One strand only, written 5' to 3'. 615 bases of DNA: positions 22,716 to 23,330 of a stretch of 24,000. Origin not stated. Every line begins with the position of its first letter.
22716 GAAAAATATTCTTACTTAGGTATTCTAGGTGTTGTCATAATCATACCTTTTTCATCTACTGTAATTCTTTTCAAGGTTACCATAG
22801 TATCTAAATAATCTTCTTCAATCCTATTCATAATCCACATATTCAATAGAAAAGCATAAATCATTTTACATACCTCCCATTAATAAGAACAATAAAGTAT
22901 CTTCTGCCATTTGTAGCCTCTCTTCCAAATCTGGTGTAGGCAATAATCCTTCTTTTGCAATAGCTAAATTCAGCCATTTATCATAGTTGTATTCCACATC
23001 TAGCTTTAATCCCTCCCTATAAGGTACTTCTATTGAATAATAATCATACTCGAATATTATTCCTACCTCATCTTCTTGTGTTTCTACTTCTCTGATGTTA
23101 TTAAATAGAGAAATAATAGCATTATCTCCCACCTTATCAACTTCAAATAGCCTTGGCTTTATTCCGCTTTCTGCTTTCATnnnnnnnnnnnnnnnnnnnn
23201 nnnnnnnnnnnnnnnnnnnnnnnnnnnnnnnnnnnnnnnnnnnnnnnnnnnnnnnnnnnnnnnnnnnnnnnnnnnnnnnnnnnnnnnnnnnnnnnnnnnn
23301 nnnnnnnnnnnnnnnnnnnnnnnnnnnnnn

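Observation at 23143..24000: DGR-type reverse transcriptase at the end of the tail module; TR, VR and avd not visible in the window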

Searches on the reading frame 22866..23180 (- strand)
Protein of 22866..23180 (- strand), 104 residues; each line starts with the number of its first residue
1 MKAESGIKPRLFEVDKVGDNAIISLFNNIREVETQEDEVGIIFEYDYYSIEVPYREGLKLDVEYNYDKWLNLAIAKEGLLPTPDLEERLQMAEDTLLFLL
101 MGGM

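Call 5: search_protein_families(library=pfam, proteins=[window:22866-23180:-], max_evalue=0.01)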
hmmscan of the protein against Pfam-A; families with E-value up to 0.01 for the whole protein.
window:22866-23180:- (104 aa): 0 families

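Call 7: find_encoding_contigs(protein=window:22866-23180:-, flank=10000, max_places=8)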
Protein window:22866-23180:- (104 aa): no gene with exactly this product is on record in the collection.

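Call 29: search_protein_families(library=padloc, proteins=[window:22866-23180:-], max_evalue=0.01)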
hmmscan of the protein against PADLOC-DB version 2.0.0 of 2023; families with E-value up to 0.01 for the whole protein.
window:22866-23180:- (104 aa): 0 families

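Call 30: search_protein_families(library=phrogs, proteins=[window:22866-23180:-], max_evalue=0.01)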
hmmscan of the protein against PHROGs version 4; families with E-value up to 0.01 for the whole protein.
window:22866-23180:- (104 aa): 0 families

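Call 39: search_protein_families(library=ncbifam, proteins=[window:22866-23180:-], max_evalue=0.05)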
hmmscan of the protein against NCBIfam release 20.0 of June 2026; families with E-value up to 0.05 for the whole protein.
window:22866-23180:- (104 aa): 0 families

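Call 55: search_protein_families(library=pfam, proteins=[window:22866-23180:-], max_evalue=1)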
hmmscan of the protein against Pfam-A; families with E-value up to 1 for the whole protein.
window:22866-23180:- (104 aa): 1 family
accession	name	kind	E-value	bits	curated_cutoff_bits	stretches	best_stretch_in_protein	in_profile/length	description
PF13485.12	Peptidase_MA_2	-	0.054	13.7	32.4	1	12-55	153-196/201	Peptidase MA superfamily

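Call 58: search_dna_similar(query=window:22866-23180:-, collection=phages, mode=protein, max_evalue=0.01, max_rows=30)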
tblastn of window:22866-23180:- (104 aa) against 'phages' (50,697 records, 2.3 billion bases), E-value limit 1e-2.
No match.

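Call 66: find_homologous_proteins(query=window:22866-23180:-, max_evalue=0.001)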
Query window:22866-23180:- (104 aa): 28 proteins with E <= 0.001 among 35 candidates.
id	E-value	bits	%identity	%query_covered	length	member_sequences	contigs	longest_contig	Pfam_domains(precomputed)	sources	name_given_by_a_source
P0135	3.1e-57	209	93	100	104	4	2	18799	-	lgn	-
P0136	4.6e-56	205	90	100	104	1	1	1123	-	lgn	-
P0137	2.7e-55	203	89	100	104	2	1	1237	-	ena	-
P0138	9.2e-55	201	89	100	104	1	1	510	-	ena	-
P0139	1.3e-54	200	85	100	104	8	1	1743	-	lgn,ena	-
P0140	2.6e-54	199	86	100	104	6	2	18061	-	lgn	-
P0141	9.7e-54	198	86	100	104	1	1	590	-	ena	-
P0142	2.0e-53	197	86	100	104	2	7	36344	-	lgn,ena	-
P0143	2.6e-52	193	84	100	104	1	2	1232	-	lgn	-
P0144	4.9e-52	192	83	100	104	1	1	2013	-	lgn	-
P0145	7.3e-52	192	84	100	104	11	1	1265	-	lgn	-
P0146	5.0e-51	189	83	100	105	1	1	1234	-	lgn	-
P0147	2.2e-50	187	82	100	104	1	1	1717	-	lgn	-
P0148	7.6e-50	185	80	100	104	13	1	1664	-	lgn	-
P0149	1.3e-49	184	82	100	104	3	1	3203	-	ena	-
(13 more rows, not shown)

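Call 67: find_encoding_contigs(protein=P0142, flank=10000, max_places=8)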
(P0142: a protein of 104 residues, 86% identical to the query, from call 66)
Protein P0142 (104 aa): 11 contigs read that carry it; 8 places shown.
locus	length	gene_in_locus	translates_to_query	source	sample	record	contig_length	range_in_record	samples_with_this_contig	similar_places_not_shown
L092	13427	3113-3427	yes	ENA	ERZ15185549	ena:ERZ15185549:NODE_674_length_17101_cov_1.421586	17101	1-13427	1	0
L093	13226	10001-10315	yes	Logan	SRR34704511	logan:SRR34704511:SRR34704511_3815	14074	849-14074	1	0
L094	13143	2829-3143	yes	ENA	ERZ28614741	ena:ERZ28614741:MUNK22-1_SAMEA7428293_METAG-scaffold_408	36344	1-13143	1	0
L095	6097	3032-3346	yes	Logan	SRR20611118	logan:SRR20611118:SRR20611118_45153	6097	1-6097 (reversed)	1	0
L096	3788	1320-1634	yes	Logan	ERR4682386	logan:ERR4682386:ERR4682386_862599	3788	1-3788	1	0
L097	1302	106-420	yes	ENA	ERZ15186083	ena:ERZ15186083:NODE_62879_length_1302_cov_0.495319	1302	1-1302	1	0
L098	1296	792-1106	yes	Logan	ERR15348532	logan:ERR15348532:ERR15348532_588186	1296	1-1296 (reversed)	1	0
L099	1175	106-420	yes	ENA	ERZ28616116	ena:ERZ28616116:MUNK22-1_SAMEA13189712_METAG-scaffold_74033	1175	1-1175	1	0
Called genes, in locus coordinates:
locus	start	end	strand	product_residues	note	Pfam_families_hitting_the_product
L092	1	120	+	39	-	?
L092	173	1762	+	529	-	-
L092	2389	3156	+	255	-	PF00078:RVT_1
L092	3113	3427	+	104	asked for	-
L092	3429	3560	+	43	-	-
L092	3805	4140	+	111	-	-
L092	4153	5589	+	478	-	PF01520:Amidase_3, PF01832:Glucosaminidase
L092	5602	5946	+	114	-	-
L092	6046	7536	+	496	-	PF04851:ResIII, PF00270:DEAD (weak), PF18766:SWI2_SNF2 (weak)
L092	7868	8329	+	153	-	-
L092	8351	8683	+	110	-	PF13411:MerR_1 (weak), PF00376:MerR (weak)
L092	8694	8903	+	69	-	-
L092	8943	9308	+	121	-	-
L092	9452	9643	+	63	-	-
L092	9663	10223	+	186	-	-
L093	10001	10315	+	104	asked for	-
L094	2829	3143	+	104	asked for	-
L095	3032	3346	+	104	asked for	-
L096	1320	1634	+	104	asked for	-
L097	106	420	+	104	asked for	-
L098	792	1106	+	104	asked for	-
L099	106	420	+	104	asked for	-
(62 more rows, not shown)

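Call 95: predict_structure(alignment_id=A6)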
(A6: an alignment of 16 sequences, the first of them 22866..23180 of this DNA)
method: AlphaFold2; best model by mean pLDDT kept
length: 104 residues; sequences in the alignment: 16
mean_pLDDT: 79.5   pTM: 0.64
mean pLDDT of the five models: 79.5, 76.9, 75.3, 72.8, 71.9
residues with pLDDT >= 90: 46; 70-90: 22; 50-70: 29; < 50: 7
segments of 3 or more residues with pLDDT < 50: 80-83, 102-104
pLDDT, mean of each block of 10 residues (from residue 1): 82 93 93 67 88 96 97 76 53 61 51
secondary structure, 60 per line:
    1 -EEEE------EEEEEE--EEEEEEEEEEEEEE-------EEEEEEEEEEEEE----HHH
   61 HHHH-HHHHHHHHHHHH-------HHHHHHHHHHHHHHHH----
elements in order: E2-5 E12-17 E20-33 E41-53 H58-64 H66-77 H85-100

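Call 97: fold_search(model_id=the predicted structure, library=pdb)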
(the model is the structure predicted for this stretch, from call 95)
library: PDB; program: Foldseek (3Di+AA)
matches with E <= 10: 590; with E <= 0.001: 0
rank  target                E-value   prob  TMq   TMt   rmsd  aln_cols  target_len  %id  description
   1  2y22_B                9.4e-02  0.66  0.26  0.34   9.7        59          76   12  Human AlphaB-crystallin Domain (residues 67-157) (released 2011-03-02)
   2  2y22_E                1.2e-01  0.60  0.26  0.34   9.7        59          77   12  Human AlphaB-crystallin Domain (residues 67-157) (released 2011-03-02)
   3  2y22_C                1.3e-01  0.63  0.26  0.35   9.9        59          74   15  Human AlphaB-crystallin Domain (residues 67-157) (released 2011-03-02)
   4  4jus_B                1.3e-01  0.63  0.26  0.30  10.2        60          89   18  Crystal structure of a fragment of Human HSPB6 (released 2014-02-05)
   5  4jus_A                1.4e-01  0.60  0.26  0.31   9.1        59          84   14  Crystal structure of a fragment of Human HSPB6 (released 2014-02-05)
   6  2wj7_B                1.4e-01  0.18  0.20  0.25   9.2        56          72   20  human alphaB crystallin (released 2009-08-11)
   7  2y1y                  1.5e-01  0.60  0.26  0.34  10.1        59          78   17  Human alphaB crystallin ACD(residues 71-157) (released 2011-03-02)
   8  4jus_E                1.5e-01  0.60  0.26  0.32   9.7        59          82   19  Crystal structure of a fragment of Human HSPB6 (released 2014-02-05)
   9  4jus_F                1.5e-01  0.60  0.26  0.32  10.1        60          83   18  Crystal structure of a fragment of Human HSPB6 (released 2014-02-05)
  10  4jus_D                1.5e-01  0.57  0.26  0.30  10.2        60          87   17  Crystal structure of a fragment of Human HSPB6 (released 2014-02-05)
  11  4ydz_B                1.5e-01  0.54  0.26  0.27   8.4        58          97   16  Stress-induced protein 1 from Caenorhabditis elegans (released 2015-06-10)
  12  4jus_H                1.6e-01  0.54  0.26  0.31  10.2        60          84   17  Crystal structure of a fragment of Human HSPB6 (released 2014-02-05)
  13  9v0j_A                1.6e-01  0.30  0.25  0.10  10.9        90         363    9  Cryo-EM structure of GATOR1-KICSTOR complex (released 2025-11-12)
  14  2y22_A                1.6e-01  0.25  0.20  0.24   8.9        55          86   18  Human AlphaB-crystallin Domain (residues 67-157) (released 2011-03-02)
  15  2wj7_E                1.7e-01  0.57  0.26  0.35  10.2        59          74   17  human alphaB crystallin (released 2009-08-11)
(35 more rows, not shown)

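Call 99: fold_search(model_id=the predicted structure, library=viral)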
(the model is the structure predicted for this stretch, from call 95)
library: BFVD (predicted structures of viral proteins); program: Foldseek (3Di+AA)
matches with E <= 10: 905; with E <= 0.001: 3
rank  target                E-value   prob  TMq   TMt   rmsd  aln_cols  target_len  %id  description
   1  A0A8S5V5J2            1.7e-06  1.00  0.67  0.64   9.6       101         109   29  Uncharacterized protein [Siphoviridae sp. ctKRD15]
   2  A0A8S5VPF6            9.0e-06  1.00  0.61  0.52   8.7       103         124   26  (no name in the UniProt tables at hand)
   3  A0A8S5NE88            1.4e-04  1.00  0.62  0.62  14.8       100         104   22  Cotton fiber expressed protein [Siphoviridae sp. ctUse40]
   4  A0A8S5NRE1            1.3e-03  1.00  0.52  0.49  18.0       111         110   22  Uncharacterized protein [Siphoviridae sp. ct1Tj2]
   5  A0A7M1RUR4            7.8e-03  1.00  0.42  0.40  14.1       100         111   19  Uncharacterized protein [uncultured phage cr55_1]
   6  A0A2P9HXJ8            1.9e-02  1.00  0.40  0.22   3.4        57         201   18  (no name in the UniProt tables at hand)
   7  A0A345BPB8            2.3e-02  0.96  0.41  0.33  16.4       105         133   16  (no name in the UniProt tables at hand)
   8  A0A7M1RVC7            2.4e-02  0.90  0.35  0.32  16.9       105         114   16  Uncharacterized protein [uncultured phage cr50_1]
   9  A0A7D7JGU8            2.5e-02  0.84  0.31  0.32  11.5        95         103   17  (no name in the UniProt tables at hand)
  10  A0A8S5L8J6            2.7e-02  0.63  0.27  0.28  13.9        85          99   21  Uncharacterized protein [Siphoviridae sp. ctjfQ5]
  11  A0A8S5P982            3.2e-02  0.97  0.35  0.19   5.4        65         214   14  Uncharacterized protein [Podoviridae sp. ctU7u6]
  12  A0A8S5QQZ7            5.2e-02  0.72  0.33  0.29  14.6       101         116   17  Uncharacterized protein [Myoviridae sp. ctStS16]
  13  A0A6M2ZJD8            7.8e-02  0.95  0.41  0.54   5.4        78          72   15  Uncharacterized protein [Synechococcus phage S-SCSM1]
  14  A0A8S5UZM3            8.3e-02  0.82  0.29  0.26   4.4        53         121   30  Uncharacterized protein [Siphoviridae sp. ctJT77]
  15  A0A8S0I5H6            9.3e-02  0.10  0.16  0.13  18.1       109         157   15  (no name in the UniProt tables at hand)
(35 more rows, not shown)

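Call 111: find_homologous_proteins(query=A3, max_evalue=0.001)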
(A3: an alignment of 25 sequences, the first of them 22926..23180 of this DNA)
Query A3 (25 sequences) (85 aa, profile of the alignment): 108 proteins with E <= 0.001 among 466 candidates.
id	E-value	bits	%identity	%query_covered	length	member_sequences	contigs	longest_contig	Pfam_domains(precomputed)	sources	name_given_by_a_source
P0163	3.3e-25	106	34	86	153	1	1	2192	PF16778.11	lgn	-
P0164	9.6e-25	104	39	86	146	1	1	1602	PF16778.11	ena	-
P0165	5.6e-24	102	38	91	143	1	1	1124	PF16778.11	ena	-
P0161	1.0e-23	101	53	100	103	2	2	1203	-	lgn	-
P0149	1.3e-23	101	80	100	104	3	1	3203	-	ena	-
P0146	2.6e-23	100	82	100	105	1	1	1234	-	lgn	-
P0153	3.1e-23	99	79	100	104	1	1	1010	-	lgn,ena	-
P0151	7.5e-23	98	81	100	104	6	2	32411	-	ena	-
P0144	1.2e-22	98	82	100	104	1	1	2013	-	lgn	-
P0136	1.3e-22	97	91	100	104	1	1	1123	-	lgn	-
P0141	1.4e-22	97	86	100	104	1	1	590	-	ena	-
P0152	1.7e-22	97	79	100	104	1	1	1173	-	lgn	-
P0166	2.0e-22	97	29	82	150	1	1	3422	PF16778.11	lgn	-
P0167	2.0e-22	97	32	86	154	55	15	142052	PF16778.11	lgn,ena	-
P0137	2.1e-22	97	87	100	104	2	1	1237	-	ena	-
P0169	6.9e-22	95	33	86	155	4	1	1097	PF16778.11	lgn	-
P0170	7.0e-22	95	35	78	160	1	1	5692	PF16778.11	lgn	-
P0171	7.0e-22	95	35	78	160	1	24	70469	PF16778.11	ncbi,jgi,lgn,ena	jgi:hypothetical protein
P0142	7.3e-22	95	82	100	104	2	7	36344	-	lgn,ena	-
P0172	7.6e-22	95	35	86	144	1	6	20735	PF16778.11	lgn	-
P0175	1.0e-21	95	34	78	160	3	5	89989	PF16778.11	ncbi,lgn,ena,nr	nr:MAG TPA: tail assembly chaperone protein [Caudoviricetes sp.]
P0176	1.1e-21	94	32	78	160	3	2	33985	PF16778.11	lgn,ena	-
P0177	1.2e-21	94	37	86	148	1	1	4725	PF16778.11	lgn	-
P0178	1.7e-21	94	33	86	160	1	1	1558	PF16778.11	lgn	-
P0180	2.5e-21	93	35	82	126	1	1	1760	PF16778.11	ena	-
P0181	2.6e-21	93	33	86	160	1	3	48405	PF16778.11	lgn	-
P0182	2.6e-21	93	29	82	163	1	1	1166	PF16778.11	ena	-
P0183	3.2e-21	93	34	86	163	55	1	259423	PF16778.11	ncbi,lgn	-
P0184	4.1e-21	93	34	86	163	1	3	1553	PF16778.11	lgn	-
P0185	4.5e-21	93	34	86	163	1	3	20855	PF16778.11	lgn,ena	-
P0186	5.6e-21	92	32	86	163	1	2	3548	PF16778.11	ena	-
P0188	6.8e-21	92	34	86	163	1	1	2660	PF16778.11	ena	-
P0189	7.5e-21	92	32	86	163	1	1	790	PF16778.11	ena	-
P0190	7.6e-21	92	33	86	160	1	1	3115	PF16778.11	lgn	-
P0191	7.8e-21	92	34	86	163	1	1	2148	PF16778.11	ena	-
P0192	8.1e-21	92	32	86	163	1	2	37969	PF16778.11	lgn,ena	-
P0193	8.3e-21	92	32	86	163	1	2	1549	PF16778.11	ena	-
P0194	8.3e-21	92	32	86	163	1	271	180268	PF16778.11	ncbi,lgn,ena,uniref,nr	ncbi:phage tail assembly chaperone [Bacteroides sp. 41_26]|uniref:phage tail assembly chaperone n=1 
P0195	8.3e-21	92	32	86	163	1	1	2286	PF16778.11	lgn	-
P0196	8.4e-21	92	32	86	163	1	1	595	PF16778.11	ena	-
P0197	8.5e-21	92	32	86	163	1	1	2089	PF16778.11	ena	-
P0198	8.5e-21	92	32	86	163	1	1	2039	PF16778.11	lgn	-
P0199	8.6e-21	92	32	86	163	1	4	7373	PF16778.11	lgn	-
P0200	1.2e-20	91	32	86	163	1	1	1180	PF16778.11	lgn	-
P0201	1.4e-20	91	32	86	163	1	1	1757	PF16778.11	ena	-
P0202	1.4e-20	91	32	86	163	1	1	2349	PF16778.11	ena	-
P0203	1.6e-20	91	32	85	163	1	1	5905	PF16778.11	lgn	-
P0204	2.8e-20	90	32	86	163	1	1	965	PF16778.11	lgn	-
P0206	3.7e-20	90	32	86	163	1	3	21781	PF16778.11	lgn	-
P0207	4.2e-20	89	32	62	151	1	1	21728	PF16778.11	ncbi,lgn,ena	-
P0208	1.1e-19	88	31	86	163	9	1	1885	PF16778.11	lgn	-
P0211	3.0e-19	87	31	86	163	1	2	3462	PF16778.11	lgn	-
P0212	5.4e-19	86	30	86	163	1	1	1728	PF16778.11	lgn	-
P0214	2.3e-18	84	35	85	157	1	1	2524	PF16778.11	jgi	-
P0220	1.3e-16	78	39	98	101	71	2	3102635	-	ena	-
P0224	4.9e-16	76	30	91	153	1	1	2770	PF16778.11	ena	-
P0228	2.3e-15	74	38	91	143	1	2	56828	PF16778.11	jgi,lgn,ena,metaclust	metaclust:\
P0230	7.5e-15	73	35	76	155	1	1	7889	PF16778.11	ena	-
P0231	2.3e-12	65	35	91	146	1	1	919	PF16778.11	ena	-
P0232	1.3e-11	62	29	49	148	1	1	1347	PF16778.11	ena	-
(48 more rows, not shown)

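Call 112: find_encoding_contigs(protein=P0194, flank=3000, max_places=10)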
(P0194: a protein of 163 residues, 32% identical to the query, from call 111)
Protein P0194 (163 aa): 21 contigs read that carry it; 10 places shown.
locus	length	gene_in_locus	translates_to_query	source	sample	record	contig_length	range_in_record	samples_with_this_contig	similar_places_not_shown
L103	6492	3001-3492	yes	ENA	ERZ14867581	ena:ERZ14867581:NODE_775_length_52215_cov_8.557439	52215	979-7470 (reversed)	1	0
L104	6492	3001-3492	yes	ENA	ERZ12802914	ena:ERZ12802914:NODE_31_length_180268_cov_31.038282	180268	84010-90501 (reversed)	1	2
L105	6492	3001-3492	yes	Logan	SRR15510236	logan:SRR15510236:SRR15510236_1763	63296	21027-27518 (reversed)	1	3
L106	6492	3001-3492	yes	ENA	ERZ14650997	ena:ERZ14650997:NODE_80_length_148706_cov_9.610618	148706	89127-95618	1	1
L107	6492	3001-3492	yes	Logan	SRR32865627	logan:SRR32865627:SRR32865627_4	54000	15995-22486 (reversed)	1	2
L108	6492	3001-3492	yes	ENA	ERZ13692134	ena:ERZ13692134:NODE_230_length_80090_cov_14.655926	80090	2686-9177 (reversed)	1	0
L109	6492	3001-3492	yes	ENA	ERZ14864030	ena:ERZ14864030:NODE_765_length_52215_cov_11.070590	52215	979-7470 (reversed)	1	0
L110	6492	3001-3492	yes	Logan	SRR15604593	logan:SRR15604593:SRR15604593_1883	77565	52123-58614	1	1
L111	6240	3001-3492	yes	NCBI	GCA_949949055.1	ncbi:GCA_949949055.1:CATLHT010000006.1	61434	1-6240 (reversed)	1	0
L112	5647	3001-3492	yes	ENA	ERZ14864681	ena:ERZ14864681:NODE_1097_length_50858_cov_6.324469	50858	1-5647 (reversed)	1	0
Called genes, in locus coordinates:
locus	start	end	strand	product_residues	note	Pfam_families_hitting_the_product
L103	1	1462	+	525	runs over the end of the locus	-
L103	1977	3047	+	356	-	PF00078:RVT_1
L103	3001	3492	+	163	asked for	PF16778:Phage_tail_APC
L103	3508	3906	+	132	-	PF05105:Phage_holin_4_1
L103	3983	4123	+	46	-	-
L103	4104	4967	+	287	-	PF05257:CHAP, PF08230:CW_7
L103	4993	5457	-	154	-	-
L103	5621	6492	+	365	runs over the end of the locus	PF01926:MMR_HSR1, PF02421:FeoB_N, PF06071:YchF-GTPase_C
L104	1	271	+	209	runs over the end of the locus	-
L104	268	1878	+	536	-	-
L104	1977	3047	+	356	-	PF00078:RVT_1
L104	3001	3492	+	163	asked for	PF16778:Phage_tail_APC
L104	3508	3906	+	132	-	PF05105:Phage_holin_4_1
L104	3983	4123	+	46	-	-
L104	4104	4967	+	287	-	PF05257:CHAP, PF08230:CW_7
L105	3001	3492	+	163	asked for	PF16778:Phage_tail_APC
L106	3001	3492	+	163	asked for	PF16778:Phage_tail_APC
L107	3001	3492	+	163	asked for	PF16778:Phage_tail_APC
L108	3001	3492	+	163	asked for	PF16778:Phage_tail_APC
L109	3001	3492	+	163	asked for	PF16778:Phage_tail_APC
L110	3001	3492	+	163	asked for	PF16778:Phage_tail_APC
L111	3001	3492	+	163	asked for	PF16778:Phage_tail_APC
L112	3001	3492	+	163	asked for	PF16778:Phage_tail_APC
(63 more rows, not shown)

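Call 113: find_encoding_contigs(protein=P0220, flank=3000, max_places=6)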
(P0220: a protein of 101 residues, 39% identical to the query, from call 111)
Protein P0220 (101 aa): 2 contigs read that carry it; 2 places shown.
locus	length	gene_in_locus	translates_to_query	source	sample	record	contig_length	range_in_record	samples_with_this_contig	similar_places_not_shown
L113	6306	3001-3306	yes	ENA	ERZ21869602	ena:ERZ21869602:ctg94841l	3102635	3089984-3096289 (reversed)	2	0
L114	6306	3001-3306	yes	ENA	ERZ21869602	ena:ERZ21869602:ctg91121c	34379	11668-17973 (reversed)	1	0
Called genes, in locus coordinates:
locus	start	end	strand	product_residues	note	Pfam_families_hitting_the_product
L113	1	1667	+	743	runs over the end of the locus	-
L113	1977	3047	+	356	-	PF00078:RVT_1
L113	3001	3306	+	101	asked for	-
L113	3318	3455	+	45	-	-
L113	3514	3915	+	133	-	PF05105:Phage_holin_4_1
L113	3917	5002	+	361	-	-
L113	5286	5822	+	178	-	PF00437:T2SSE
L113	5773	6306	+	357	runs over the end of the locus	PF00482:T2SSF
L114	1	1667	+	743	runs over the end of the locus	-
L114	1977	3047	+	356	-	PF00078:RVT_1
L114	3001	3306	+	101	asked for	-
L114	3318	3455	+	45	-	-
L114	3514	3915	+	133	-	PF05105:Phage_holin_4_1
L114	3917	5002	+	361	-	-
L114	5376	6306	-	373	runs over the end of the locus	PF14659:Phage_int_SAM_3 (weak), PF00589:Phage_integrase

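Call 114: find_encoding_contigs(protein=P0228, flank=3000, max_places=6)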
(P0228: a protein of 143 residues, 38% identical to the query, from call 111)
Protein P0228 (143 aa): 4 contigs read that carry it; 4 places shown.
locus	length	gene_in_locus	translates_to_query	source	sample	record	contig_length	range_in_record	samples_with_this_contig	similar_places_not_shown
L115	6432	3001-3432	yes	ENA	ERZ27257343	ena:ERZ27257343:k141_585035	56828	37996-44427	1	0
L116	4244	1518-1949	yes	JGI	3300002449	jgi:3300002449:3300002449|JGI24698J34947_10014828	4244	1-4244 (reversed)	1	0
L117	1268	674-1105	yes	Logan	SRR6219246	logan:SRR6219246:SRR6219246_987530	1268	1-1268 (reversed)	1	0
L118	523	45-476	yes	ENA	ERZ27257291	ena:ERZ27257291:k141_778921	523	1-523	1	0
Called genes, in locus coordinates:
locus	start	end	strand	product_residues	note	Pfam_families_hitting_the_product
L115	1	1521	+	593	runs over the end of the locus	PF12571:Phage_tail_fib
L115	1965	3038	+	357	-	PF00078:RVT_1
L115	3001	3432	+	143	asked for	PF16778:Phage_tail_APC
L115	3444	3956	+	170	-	PF05105:Phage_holin_4_1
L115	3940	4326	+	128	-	-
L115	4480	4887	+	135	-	PF13539:Peptidase_M15_4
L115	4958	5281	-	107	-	PF04448:DUF551 (weak)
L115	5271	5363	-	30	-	-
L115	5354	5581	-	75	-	-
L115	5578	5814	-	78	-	-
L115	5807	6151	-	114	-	PF09643:YopX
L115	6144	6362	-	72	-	-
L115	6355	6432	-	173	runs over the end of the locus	PF09643:YopX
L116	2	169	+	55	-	?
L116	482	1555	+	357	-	PF00078:RVT_1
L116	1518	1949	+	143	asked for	PF16778:Phage_tail_APC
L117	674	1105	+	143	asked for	PF16778:Phage_tail_APC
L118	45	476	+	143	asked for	PF16778:Phage_tail_APC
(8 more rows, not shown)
